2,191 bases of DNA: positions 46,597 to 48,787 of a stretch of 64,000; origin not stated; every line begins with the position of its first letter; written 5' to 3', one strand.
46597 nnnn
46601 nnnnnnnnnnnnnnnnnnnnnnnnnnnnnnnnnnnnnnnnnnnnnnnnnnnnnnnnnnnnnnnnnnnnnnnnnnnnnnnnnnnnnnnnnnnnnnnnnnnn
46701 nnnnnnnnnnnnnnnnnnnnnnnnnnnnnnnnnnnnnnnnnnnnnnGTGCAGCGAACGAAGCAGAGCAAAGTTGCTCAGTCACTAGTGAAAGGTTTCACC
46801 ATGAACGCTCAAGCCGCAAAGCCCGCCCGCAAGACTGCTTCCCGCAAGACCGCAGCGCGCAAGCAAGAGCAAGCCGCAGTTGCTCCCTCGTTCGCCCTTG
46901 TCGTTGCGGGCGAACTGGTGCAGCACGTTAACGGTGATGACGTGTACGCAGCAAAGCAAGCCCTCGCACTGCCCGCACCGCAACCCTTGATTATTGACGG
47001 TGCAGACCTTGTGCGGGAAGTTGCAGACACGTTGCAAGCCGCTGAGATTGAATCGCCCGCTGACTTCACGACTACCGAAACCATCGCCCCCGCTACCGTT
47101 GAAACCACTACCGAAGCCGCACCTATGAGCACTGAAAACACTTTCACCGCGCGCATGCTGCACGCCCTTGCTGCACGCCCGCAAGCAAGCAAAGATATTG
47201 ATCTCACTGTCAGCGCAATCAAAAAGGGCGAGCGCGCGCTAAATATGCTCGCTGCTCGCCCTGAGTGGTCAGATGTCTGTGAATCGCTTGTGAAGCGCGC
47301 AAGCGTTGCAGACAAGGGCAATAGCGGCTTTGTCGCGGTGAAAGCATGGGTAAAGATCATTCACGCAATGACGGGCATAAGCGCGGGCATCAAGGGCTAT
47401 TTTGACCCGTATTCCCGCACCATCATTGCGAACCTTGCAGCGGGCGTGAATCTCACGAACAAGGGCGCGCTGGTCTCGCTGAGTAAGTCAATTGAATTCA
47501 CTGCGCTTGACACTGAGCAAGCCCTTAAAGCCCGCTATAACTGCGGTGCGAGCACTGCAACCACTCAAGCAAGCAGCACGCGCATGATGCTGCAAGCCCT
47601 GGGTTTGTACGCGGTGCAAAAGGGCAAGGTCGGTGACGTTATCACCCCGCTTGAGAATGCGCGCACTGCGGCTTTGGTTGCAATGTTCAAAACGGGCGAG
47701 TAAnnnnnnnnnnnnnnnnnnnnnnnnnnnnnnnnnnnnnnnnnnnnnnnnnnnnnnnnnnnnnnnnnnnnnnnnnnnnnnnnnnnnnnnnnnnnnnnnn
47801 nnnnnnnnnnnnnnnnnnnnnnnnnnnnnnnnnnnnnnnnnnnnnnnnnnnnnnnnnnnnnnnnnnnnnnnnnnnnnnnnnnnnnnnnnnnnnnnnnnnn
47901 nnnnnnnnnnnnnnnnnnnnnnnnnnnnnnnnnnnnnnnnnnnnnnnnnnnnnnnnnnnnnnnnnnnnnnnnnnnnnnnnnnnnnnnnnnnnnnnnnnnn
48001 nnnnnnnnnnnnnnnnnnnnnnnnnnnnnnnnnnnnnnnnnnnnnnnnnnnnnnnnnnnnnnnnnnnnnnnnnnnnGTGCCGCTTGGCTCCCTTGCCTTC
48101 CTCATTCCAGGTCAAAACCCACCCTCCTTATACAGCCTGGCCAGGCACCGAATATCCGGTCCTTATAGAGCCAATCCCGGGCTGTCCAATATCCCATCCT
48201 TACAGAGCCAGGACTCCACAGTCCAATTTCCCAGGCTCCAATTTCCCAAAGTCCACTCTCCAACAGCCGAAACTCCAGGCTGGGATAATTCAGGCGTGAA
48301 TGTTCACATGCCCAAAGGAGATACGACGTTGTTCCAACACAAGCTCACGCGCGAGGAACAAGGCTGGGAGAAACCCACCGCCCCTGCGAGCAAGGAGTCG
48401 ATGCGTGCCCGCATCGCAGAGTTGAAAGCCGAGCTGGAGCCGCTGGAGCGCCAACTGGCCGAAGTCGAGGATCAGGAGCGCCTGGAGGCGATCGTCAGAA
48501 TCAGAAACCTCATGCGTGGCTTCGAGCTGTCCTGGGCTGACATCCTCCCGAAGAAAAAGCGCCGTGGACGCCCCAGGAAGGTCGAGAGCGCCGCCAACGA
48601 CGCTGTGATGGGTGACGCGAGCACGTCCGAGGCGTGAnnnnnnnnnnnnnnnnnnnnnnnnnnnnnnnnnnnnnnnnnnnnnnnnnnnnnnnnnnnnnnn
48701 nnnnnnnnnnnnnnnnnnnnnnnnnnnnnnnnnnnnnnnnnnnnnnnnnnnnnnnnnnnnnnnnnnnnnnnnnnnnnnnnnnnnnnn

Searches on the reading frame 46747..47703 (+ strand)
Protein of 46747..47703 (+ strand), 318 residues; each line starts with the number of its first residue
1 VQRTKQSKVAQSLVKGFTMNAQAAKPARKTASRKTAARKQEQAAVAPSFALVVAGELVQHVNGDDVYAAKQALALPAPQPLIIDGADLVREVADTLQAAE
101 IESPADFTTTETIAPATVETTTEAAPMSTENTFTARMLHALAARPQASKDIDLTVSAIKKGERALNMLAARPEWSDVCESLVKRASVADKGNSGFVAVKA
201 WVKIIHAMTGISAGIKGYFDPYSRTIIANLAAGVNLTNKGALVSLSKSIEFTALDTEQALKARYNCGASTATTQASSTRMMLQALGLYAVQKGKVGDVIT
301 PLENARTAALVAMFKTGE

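Call 9: search_protein_families(library=phrogs, proteins=[window:46747-47703:+], max_evalue=0.001)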
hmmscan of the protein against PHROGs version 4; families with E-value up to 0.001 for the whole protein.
window:46747-47703:+ (318 aa): 2 families
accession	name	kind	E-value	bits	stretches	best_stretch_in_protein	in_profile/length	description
phrog_9272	-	unknown function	5.6e-11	43.6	1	186-316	95-226/233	-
phrog_4202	-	unknown function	7.3e-11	43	1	186-308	111-231/266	-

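Call 11: search_protein_families(library=pfam, proteins=[window:46747-47703:+], max_evalue=0.01)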
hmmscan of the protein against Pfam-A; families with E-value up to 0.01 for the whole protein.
window:46747-47703:+ (318 aa): 0 families

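Call 26: search_dna_similar(query=window:46801-47703:+, collection=phages, mode=protein, max_rows=25, max_evalue=0.001)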
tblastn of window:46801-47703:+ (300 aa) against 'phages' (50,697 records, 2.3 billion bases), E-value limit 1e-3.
No match.

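Call 35: find_homologous_proteins(query=window:46801-47703:+, max_evalue=0.001)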
Query window:46801-47703:+ (300 aa): 21 proteins with E <= 0.001 among 6292 candidates.
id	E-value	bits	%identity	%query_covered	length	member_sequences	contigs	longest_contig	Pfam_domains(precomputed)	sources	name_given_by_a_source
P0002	3.9e-183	625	100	100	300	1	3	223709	-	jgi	jgi:hypothetical protein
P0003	9.0e-95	335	58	99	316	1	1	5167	-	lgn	-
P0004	1.9e-53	200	45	88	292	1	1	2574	-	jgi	jgi:hypothetical protein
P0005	1.1e-40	158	45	75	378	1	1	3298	-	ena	-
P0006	2.8e-40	157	48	61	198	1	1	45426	-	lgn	-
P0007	5.3e-39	152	46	62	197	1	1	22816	-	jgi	jgi:hypothetical protein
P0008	5.6e-38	149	51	56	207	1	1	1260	-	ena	-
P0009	1.5e-37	148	50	56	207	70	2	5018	-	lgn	-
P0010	2.4e-37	147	50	56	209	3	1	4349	-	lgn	-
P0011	2.4e-37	147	47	62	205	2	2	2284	-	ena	-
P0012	3.4e-36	143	47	62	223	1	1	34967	-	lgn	-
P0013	6.4e-36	142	50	56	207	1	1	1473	-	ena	-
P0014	4.7e-35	140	46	61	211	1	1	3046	-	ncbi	-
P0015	9.4e-35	139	46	61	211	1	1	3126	-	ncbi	-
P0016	1.0e-34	138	46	61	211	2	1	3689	-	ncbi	-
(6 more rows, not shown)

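Call 36: find_encoding_contigs(protein=P0003, flank=10000, max_places=4)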
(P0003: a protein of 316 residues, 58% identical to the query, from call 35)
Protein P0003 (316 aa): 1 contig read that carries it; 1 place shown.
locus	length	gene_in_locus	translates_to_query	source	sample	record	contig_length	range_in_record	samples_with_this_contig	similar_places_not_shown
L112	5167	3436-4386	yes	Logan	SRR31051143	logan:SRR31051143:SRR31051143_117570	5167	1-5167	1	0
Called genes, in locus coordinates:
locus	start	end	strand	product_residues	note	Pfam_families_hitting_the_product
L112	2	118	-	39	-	?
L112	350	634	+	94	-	-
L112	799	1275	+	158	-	-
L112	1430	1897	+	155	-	-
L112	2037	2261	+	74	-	-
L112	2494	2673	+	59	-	-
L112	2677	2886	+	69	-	-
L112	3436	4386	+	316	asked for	-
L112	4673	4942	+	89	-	-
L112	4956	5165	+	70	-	?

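Call 37: find_encoding_contigs(protein=P0004, flank=10000, max_places=4)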
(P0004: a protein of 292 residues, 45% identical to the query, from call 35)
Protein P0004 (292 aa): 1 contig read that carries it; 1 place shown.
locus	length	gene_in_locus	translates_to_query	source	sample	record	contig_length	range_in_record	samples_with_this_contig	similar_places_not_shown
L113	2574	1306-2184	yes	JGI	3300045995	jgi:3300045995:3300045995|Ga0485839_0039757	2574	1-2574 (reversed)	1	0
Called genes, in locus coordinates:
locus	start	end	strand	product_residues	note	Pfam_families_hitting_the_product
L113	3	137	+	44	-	?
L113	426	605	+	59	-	-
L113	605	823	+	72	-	-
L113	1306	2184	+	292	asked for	-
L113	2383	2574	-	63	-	?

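Call 46: search_solved_structures(query=A1, max_evalue=1)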
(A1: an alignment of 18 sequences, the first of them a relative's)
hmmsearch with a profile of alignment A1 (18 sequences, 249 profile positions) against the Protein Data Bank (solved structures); distinct sequences matched with E-value up to 1: 0.

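Call 47: search_protein_families(library=pfam, alignment_id=A1, max_evalue=1)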
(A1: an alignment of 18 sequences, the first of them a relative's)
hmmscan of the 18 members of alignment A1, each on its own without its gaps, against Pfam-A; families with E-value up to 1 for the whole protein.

A. member 1, P0002 (300 aa): 0 families

B. families by the number of members that match (of 18 scanned): 19 families
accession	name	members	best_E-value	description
PF11537.13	NitrOD5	2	0.052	Nitrosopumilus output domain 5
PF02965.22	Met_synt_B12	1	0.0013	Vitamin B12 dependent methionine synthase, activation domain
PF19137.5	DUF5820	1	0.0014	Family of unknown function (DUF5820)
PF14860.11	DrrA_P4M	1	0.02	DrrA phosphatidylinositol 4-phosphate binding domain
PF23013.2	IML1_N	1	0.034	IML1 N-terminal double psi beta barrel domain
PF23360.2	BBS7_GAE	1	0.061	BBS7 GAE domain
PF09450.16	DUF2019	1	0.071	Domain of unknown function (DUF2019)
PF10256.14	Erf4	1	0.08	Golgin subfamily A member 7/ERF4 family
PF18572.7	T6PP_N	1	0.083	Trehalose-6-phosphate phosphatase N-terminal helical bundle domain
PF14022.11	DUF4238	1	0.12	Protein of unknown function (DUF4238)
PF21166.2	LSM12_LSM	1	0.12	LSM12, LSM domain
PF20304.3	Sp-CxC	1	0.14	Small protein from certain CxC ATPase-based DNA modification systems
PF09089.16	gp12-short_mid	1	0.15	Phage short tail fibre protein gp12, middle domain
PF21687.3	T2SSK_1st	1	0.15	Type II secretion system (T2SS), protein K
PF00634.23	BRCA2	1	0.17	BRCA2 repeat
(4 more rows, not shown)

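Call 49: find_encoding_contigs(protein=P0005, flank=10000, max_places=4)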
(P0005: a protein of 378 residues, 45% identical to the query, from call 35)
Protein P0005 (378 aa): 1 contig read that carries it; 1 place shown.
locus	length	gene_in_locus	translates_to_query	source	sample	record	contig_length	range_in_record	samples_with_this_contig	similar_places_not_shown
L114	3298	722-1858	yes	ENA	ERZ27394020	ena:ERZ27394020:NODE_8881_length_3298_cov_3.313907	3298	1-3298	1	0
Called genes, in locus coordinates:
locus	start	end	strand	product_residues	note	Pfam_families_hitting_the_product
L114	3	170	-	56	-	?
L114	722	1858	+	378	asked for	-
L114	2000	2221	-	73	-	-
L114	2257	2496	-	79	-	-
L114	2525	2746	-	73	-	-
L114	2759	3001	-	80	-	-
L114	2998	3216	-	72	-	-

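Call 56: predict_structure(alignment_id=A1)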
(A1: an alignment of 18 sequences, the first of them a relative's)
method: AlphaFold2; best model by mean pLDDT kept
length: 300 residues; sequences in the alignment: 18
mean_pLDDT: 76.9   pTM: 0.64
mean pLDDT of the five models: 76.9, 76.7, 75.8, 74.5, 72.9
residues with pLDDT >= 90: 160; 70-90: 25; 50-70: 42; < 50: 73
segments of 3 or more residues with pLDDT < 50: 1-4, 11-14, 16-19, 21-44, 56-82, 84-88
pLDDT, mean of each block of 10 residues (from residue 1): 51 46 40 41 50 49 44 44 46 58 65 91 91 96 97 97 97 93 97 97 97 92 95 86 95 96 97 78 96 85
secondary structure, 60 per line:
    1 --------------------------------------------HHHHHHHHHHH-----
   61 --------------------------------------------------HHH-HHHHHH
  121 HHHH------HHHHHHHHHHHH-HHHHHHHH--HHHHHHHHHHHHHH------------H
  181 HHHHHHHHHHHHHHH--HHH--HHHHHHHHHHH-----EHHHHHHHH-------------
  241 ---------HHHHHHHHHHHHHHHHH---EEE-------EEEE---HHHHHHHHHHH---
elements in order: H45-55 H115-124 H131-142 H144-151 H154-167 H180-195 H203-213 H220-227 H250-266 E270-272 E280-283 H287-297

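Call 72: fold_search(model_id=the predicted structure, library=viral)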
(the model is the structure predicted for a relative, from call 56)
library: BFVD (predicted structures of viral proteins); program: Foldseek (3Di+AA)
matches with E <= 10: 69; with E <= 0.001: 1
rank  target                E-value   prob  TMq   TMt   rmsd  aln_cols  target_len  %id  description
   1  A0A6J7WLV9            1.3e-07  1.00  0.46  0.67   4.4       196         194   23  Uncharacterized protein [uncultured Caudovirales phage]
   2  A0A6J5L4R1            9.6e-02  0.13  0.11  0.08  30.9       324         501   12  Large polyvalent protein associated domain-containing protein [uncultured Caudovirales phage]
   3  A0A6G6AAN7            1.4e-01  0.18  0.15  0.15  28.9       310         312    7  Uncharacterized protein [Borely moumouvirus]
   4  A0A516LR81            5.1e-01  0.28  0.21  0.21  16.7       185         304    9  (no name in the UniProt tables at hand)
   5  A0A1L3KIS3            5.1e-01  0.12  0.14  0.08  21.4       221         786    9  (no name in the UniProt tables at hand)
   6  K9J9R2                6.6e-01  0.13  0.15  0.16  20.0       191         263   14  Putative DNA-dependent RNA polymerase (Fragment) [Acinetobacter phage phiAB2]
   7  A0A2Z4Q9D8            7.6e-01  0.12  0.12  0.17  19.4       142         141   16  DUF732 domain-containing protein [Gordonia phage Suzy]
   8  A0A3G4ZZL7            8.0e-01  0.15  0.18  0.20  17.6       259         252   10  Uncharacterized protein [Faunusvirus sp.]
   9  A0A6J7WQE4            8.4e-01  0.11  0.13  0.17  19.1       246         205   10  Uncharacterized protein [uncultured Caudovirales phage]
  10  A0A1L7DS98            8.4e-01  0.08  0.16  0.08  14.0       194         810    9  DNA-directed RNA polymerase [Ralstonia phage phiAp1]
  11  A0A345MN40            8.4e-01  0.08  0.11  0.12  22.0       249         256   13  (no name in the UniProt tables at hand)
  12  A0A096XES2            9.3e-01  0.08  0.15  0.13  17.2       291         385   13  Large polyvalent protein-associated domain-containing protein [Escherichia phage phi191]
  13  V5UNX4                9.7e-01  0.07  0.12  0.16  23.0       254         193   15  (no name in the UniProt tables at hand)
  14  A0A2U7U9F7            1.1e+00  0.06  0.10  0.11  22.1       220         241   12  Uncharacterized protein [Pandoravirus quercus]
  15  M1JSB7                1.2e+00  0.08  0.14  0.09  25.8       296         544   11  Essential structural protein pp78/81 [Spodoptera littoralis nuclear polyhedrosis virus]
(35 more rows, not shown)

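Call 75: search_protein_families(library=ncbifam, proteins=[window:46801-47703:+], max_evalue=0.1)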
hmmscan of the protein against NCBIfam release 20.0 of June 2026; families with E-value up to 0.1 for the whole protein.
window:46801-47703:+ (300 aa): 0 families

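Call 76: find_related_loci(query=A1, collection=genome_contigs, flank=6000)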
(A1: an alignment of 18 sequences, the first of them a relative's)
Query A1 (300 aa) in genome_contigs; peptide patterns used: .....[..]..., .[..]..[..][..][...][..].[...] (x = any residue, [..] = any of these).
39 stretches matched a pattern, but none encodes a relative of the query by tblastn (E <= 1e-3).

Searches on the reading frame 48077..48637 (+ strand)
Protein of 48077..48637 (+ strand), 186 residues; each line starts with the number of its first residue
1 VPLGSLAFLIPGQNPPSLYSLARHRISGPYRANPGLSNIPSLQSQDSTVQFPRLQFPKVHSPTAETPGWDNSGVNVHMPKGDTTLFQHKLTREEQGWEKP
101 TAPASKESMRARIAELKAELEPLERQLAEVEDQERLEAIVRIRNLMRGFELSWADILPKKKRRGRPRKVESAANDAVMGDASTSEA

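Call 14: search_protein_families(library=phrogs, proteins=[window:48077-48637:+], max_evalue=0.01)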
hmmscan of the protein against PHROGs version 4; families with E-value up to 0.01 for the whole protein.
window:48077-48637:+ (186 aa): 1 family
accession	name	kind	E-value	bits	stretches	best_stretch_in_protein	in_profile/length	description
phrog_10171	-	unknown function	0.00046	21.7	1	107-171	27-93/129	-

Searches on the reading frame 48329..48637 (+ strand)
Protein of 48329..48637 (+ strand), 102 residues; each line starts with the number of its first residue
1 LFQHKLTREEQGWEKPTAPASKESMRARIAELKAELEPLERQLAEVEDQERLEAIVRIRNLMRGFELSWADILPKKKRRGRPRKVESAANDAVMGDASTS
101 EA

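Call 75: search_protein_families(library=ncbifam, proteins=[window:48329-48637:+], max_evalue=0.1)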
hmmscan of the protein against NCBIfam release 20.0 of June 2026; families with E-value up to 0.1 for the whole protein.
window:48329-48637:+ (102 aa): 1 family
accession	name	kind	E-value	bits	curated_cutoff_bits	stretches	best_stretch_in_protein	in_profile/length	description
NF052504.1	sll1863_fam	domain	0.016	15.4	35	1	20-61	4-45/93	sll1863 family stress response protein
